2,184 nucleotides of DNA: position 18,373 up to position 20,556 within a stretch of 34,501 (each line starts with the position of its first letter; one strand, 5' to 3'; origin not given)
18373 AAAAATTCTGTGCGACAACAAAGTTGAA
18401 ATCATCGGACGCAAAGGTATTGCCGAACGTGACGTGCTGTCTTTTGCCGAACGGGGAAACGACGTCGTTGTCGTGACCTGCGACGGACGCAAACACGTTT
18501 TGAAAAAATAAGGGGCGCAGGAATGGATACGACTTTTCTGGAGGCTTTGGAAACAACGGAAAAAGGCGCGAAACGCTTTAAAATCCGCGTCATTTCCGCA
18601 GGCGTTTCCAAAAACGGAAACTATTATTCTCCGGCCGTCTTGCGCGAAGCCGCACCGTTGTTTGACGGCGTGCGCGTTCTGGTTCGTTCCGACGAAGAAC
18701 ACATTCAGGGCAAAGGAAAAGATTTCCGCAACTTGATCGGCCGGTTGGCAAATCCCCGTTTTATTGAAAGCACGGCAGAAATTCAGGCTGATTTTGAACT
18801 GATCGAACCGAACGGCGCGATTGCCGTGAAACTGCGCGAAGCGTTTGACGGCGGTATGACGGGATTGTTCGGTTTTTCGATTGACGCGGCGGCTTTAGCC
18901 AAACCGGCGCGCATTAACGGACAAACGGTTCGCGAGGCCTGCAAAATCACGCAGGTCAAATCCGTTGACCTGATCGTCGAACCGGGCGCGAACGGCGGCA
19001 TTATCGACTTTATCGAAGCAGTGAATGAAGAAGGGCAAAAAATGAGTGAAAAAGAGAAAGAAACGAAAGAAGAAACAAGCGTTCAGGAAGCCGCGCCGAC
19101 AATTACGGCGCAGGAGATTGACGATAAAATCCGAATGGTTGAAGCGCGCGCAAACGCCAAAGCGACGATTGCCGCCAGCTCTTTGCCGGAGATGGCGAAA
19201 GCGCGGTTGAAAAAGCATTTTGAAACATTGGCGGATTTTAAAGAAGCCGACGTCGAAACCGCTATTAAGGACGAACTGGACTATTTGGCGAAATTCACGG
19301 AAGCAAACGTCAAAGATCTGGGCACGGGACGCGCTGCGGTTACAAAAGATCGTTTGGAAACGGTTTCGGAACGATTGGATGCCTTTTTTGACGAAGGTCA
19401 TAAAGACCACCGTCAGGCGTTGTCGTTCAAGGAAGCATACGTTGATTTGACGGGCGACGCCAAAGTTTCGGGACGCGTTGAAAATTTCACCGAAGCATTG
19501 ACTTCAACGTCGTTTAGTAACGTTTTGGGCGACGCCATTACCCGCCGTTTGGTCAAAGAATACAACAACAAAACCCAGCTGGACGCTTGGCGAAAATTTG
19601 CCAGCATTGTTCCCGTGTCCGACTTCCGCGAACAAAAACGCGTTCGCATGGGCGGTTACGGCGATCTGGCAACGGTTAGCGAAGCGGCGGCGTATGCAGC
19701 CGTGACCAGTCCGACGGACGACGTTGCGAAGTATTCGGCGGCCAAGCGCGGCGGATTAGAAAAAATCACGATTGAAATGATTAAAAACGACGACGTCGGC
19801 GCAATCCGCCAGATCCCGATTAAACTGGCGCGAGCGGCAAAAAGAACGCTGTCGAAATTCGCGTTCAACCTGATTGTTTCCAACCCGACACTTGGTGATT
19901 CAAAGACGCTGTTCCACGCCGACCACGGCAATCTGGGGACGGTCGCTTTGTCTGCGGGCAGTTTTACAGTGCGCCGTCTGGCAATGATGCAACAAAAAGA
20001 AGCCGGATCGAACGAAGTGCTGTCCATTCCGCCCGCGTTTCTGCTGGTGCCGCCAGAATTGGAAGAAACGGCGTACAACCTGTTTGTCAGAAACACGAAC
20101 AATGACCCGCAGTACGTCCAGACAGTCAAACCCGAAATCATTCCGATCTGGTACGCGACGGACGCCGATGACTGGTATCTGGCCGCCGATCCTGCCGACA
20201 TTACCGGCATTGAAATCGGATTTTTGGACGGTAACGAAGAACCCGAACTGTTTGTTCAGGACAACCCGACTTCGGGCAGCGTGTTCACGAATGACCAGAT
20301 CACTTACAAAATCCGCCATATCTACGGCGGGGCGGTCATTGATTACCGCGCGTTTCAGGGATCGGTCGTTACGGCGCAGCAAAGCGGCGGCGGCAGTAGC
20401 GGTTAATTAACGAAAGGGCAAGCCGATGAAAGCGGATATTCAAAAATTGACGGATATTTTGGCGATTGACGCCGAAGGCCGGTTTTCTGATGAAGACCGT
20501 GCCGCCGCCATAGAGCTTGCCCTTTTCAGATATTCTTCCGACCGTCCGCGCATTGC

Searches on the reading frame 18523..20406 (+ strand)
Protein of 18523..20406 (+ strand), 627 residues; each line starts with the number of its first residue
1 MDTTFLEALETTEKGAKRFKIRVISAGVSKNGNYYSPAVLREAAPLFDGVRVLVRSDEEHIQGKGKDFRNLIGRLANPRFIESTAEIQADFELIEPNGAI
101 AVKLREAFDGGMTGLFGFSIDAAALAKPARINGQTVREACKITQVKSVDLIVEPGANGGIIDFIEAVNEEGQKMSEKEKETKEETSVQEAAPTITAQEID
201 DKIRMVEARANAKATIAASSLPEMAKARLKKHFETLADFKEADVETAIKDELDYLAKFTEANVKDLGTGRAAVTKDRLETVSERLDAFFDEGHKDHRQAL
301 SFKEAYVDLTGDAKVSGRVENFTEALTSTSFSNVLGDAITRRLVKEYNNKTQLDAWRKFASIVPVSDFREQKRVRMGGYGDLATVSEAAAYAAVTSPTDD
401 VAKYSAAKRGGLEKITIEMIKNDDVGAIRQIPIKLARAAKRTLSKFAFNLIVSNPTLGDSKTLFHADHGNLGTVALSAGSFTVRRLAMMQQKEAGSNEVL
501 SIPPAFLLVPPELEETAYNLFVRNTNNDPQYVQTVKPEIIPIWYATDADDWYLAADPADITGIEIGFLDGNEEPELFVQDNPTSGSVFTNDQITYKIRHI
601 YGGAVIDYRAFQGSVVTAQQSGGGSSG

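Call 4: search_protein_families(library=pfam, proteins=[window:18523-20406:+], max_evalue=1)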
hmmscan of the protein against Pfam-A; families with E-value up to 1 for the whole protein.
window:18523-20406:+ (627 aa): 3 families
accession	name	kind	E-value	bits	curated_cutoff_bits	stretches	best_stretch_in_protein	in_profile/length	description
PF25209.1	Phage_capsid_4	-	5.6e-46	158.4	27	1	325-611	3-259/262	Phage capsid protein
PF10124.15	Mu-like_gpT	-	0.00065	19.6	20.1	1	476-528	220-271/289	Mu-like prophage major head subunit gpT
PF12761.13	End3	-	0.039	14.6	25.2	0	196-245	23-69/115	Actin cytoskeleton-regulatory complex protein END3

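Call 5: search_protein_families(library=phrogs, proteins=[window:18523-20406:+], max_evalue=1)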
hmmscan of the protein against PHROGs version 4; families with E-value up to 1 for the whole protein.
window:18523-20406:+ (627 aa): 8 families
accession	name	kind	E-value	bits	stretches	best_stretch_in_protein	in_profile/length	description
phrog_29592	-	unknown function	6.6e-187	624.5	2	183-617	423-891/893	-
phrog_4523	-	head and packaging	6.7e-57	194.6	1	164-612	186-639/644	major head and protease protein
phrog_133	-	head and packaging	1.5e-54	186.8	1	174-612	216-663/668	head maturation protease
phrog_26519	-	unknown function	2e-13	51.5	1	429-611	3-187/192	-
phrog_15531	-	head and packaging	2.1e-11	45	1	10-201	15-196/324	head maturation protease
phrog_371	-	head and packaging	1.4e-06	28.8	1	415-614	86-231/303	major head protein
phrog_28817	-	unknown function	0.033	14.9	1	90-104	28-42/46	-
phrog_5519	-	unknown function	0.25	12.3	1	545-575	6-35/118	-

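Call 44: search_dna_similar(query=window:18523-20406:+, collection=phages, mode=protein, max_evalue=1e-10, max_rows=25)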
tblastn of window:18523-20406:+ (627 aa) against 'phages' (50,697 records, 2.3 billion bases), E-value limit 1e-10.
Records with a match: 110; places in all: 110; records where one place covers at least 80% of the query: 1.
Best place of each record, by identity: <60% 110.
By first word of the organism name: Pseudomonas 32; Escherichia 19; Rhodobacter 11; Enterobacteria 10; Ralstonia 9; Stx2a-converting 7; Bordetella 3; Methanoculleus 2; Stenotrophomonas 2; Synechococcus 2; and 13 more.
By host as written in the record: Pseudomonas aeruginosa 26; - 15; Escherichia coli 14; Rhodobacter capsulatus YW1 11; Ralstonia solanacearum 7; Bordetella bronchiseptica 3; Methanoculleus bourgensis E02.3 2; Escherichia coli K12 2; and 26 more.
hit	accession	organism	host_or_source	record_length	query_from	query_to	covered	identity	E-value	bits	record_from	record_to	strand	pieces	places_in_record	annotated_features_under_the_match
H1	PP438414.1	Microcystis phage Mae-JY22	Microcystis aeruginosa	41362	19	616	95%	41.5%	6e-143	465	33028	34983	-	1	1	hypothetical protein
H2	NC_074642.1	Methanoculleus virus L4768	Methanoculleus bourgensis E02.3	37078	278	609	53%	30.9%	1e-27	125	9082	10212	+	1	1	prophage Clp protease-like protein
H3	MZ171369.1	Methanoculleus virus Blf4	Methanoculleus bourgensis E02.3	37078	278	609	53%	30.9%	1e-27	125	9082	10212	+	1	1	prophage Clp protease-like protein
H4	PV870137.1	Bordetella phage vB_BbrM_PBb002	Bordetella bronchiseptica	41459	297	618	51%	30.8%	3e-29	130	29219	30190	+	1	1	major head subunit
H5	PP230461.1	Bordetella phage PY223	Bordetella bronchiseptica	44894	297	618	51%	30.8%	3e-29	130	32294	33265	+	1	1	ClpP: Mu-like prophage major head subunit gpT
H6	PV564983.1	Bordetella phage PBb001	Bordetella bronchiseptica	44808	307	627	51%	30.7%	1e-28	128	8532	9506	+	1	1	major head subunit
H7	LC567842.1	Stx2a-converting phage Stx2_12E129_yecE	-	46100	327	616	46%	33.2%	4e-27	123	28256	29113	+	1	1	phage protease/scaffold protein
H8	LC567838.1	Stx2a-converting phage Stx2_95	-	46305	327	616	46%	33.2%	4e-27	123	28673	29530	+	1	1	phage protease/scaffold protein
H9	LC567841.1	Stx2a-converting phage Stx2_12E129_PPompW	-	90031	327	616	46%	33.2%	4e-27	123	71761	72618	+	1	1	phage protease/scaffold protein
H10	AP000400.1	Enterobacteria phage VT1-Sakai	-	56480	327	616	46%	32.9%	7e-27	122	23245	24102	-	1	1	H0019: hypothetical protein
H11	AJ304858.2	Enterobacteria phage CP-1639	Escherichia coli 1639/77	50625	327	616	46%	32.9%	8e-27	122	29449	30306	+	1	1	putative protease/scaffold protein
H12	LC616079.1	Stx2a-converting phage Stx2_KH16-043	-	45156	327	616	46%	32.9%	9e-27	122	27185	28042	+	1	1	none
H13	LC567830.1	Stx2d-converting phage Stx2_112808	-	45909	327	616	46%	32.9%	9e-27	122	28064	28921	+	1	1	phage protease/scaffold protein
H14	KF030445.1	Escherichia phage 1720a-02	Escherichia coli strain O174:H21 ...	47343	327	616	46%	32.9%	9e-27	122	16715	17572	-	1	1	prophage Clp protease-like protein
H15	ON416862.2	Escherichia phage ASU11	Escherichia coli O80:H2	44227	327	616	46%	32.9%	9e-27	122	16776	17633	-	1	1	major capsid protein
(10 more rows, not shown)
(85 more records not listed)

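Call 45: get_annotated_region(hit=H1, flank=6000)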
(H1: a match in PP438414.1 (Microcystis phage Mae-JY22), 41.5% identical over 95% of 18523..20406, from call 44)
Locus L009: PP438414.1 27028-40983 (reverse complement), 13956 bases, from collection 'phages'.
description: Microcystis phage Mae-JY22, complete genome.
organism: Microcystis phage Mae-JY22 (NCBI taxid 3128138)
taxonomy: Viruses; Duplodnaviria; Heunggongvirae; Uroviricota; Caudoviricetes
host: Microcystis aeruginosa; source: China; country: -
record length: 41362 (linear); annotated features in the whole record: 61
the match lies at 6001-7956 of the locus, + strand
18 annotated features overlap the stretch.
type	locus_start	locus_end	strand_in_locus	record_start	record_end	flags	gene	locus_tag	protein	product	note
CDS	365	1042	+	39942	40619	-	-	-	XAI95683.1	hypothetical protein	-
CDS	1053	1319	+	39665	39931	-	-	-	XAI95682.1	hypothetical protein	-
CDS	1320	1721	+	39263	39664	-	-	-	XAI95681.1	hypothetical protein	-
CDS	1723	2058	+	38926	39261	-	-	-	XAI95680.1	hypothetical protein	-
CDS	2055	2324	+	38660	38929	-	-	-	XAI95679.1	hypothetical protein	-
CDS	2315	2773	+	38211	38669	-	-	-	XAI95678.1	hypothetical protein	-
CDS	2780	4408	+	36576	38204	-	-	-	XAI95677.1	hypothetical protein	-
CDS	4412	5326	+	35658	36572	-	-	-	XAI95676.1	hypothetical protein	-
CDS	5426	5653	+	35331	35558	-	-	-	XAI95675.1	hypothetical protein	-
CDS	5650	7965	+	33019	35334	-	-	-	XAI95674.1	hypothetical protein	-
CDS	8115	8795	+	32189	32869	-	-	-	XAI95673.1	hypothetical protein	-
CDS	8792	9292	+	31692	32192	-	-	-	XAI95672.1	hypothetical protein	-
CDS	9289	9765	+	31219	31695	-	-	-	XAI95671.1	hypothetical protein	-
CDS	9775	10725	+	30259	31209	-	-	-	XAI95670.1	hypothetical protein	-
CDS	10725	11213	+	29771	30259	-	-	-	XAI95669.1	hypothetical protein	-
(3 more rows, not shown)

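Call 86: find_related_loci(query=window:18523-20406:+, collection=viral_contigs, flank=6000)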
Query window:18523-20406:+ (627 aa) in viral_contigs; peptide patterns used: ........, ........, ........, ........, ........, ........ (x = any residue, [..] = any of these).
24 stretches matched a pattern; 1 encode a relative of the query (tblastn E <= 1e-3); 1 distinct loci.
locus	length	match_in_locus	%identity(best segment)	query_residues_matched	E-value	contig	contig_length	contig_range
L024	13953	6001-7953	44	4-616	4e-160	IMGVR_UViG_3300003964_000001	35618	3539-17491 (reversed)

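Call 87: find_related_loci(query=window:18523-20406:+, collection=metagenome_contigs, flank=6000)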
Query window:18523-20406:+ (627 aa) in metagenome_contigs; peptide patterns used: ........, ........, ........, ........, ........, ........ (x = any residue, [..] = any of these).
132 stretches matched a pattern; 12 encode a relative of the query (tblastn E <= 1e-3); 10 distinct loci.
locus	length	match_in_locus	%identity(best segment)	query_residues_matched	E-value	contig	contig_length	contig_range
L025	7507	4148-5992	96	1-617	0e+0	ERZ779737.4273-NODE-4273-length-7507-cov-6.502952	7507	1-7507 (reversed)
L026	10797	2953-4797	96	1-617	0e+0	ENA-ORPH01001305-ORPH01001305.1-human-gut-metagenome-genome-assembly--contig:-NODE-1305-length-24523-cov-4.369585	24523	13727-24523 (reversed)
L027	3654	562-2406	96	1-617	0e+0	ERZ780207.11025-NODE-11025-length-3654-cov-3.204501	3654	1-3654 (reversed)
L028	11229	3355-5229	85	5-627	0e+0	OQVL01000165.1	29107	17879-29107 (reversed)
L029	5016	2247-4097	86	5-621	0e+0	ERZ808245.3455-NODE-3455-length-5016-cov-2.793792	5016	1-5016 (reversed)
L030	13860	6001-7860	96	1-623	0e+0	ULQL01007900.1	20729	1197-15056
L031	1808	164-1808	86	3-557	0e+0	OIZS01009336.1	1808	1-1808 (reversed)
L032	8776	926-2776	86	5-621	0e+0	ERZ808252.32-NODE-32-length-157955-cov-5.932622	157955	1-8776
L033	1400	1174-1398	89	3-77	2e-38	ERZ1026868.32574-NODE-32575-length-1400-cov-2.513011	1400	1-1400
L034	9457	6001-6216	90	3-74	1e-35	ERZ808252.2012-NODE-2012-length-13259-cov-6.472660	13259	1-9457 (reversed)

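Call 93: search_protein_families(library=pfam, proteins=[L025:2898-3353:+, L025:3283-3753:+, L034:4730-5650:+, L029:1472-1885:-, L025:2052-2360:+, L028:1953-2207:+, L034:4072-4476:+, L025:1680-1919:+], max_evalue=0.01)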
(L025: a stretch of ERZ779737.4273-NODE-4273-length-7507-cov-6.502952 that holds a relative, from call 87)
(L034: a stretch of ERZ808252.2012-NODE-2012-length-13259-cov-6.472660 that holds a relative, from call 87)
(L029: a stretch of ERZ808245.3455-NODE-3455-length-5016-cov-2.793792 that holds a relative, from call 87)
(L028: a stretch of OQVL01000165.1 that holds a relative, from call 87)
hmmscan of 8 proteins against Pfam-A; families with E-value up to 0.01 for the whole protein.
L025:2898-3353:+ (151 aa): 1 family
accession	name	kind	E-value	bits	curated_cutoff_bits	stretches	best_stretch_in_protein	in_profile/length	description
PF13274.11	SocA_Panacea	-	5.9e-17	63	25.7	1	24-120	1-113/113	Antitoxin SocA-like, Panacea domain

L025:3283-3753:+ (156 aa): 1 family
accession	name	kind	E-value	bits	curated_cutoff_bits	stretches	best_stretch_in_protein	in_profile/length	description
PF16195.10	UBA2_C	-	0.0011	19.9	25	1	22-93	15-87/95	SUMO-activating enzyme subunit 2 C-terminus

L034:4730-5650:+ (306 aa): 1 family
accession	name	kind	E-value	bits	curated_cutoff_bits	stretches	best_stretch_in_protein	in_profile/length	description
PF25678.1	DUF7946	-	2.1e-07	31.6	27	1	19-201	1-181/183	Domain of unknown function (DUF7946)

L029:1472-1885:- (137 aa): 0 families

L025:2052-2360:+ (102 aa): 0 families

L028:1953-2207:+ (84 aa): 0 families

L034:4072-4476:+ (134 aa): 0 families

L025:1680-1919:+ (79 aa): 0 families

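Call 94: search_protein_families(library=padloc, proteins=[L025:2898-3353:+, L025:3283-3753:+, L034:4730-5650:+, L029:1472-1885:-, L025:2052-2360:+, L028:1953-2207:+, L034:4072-4476:+, L025:1680-1919:+], max_evalue=0.01)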
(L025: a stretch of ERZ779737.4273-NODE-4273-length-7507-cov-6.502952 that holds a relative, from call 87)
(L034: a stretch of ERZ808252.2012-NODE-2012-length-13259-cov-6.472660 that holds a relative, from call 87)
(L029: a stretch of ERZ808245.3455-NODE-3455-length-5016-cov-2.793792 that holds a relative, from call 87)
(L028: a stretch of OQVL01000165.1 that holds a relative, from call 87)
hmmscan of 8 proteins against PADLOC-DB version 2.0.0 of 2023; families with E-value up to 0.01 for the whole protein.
L025:2898-3353:+ (151 aa): 1 family
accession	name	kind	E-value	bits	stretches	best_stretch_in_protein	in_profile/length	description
PDLC02297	AbiEii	-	0.0072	13.7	1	56-129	208-281/307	AbiEii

L025:3283-3753:+ (156 aa): 0 families

L034:4730-5650:+ (306 aa): 3 families
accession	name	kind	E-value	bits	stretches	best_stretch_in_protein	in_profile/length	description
PDLC05015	PDC-S42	-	6.3e-104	345.7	1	16-305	3-298/302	-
PDLC05017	PDC-S42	-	8.6e-07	26.6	1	29-294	20-270/302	-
PDLC05016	PDC-S42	-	6e-05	20.6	1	188-293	179-285/320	-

L029:1472-1885:- (137 aa): 1 family
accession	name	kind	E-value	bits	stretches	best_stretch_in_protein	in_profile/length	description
PDLC05063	PDC-S67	-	0.0046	14.4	0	13-45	3-35/203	-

L025:2052-2360:+ (102 aa): 0 families

L028:1953-2207:+ (84 aa): 0 families

L034:4072-4476:+ (134 aa): 0 families

L025:1680-1919:+ (79 aa): 0 families
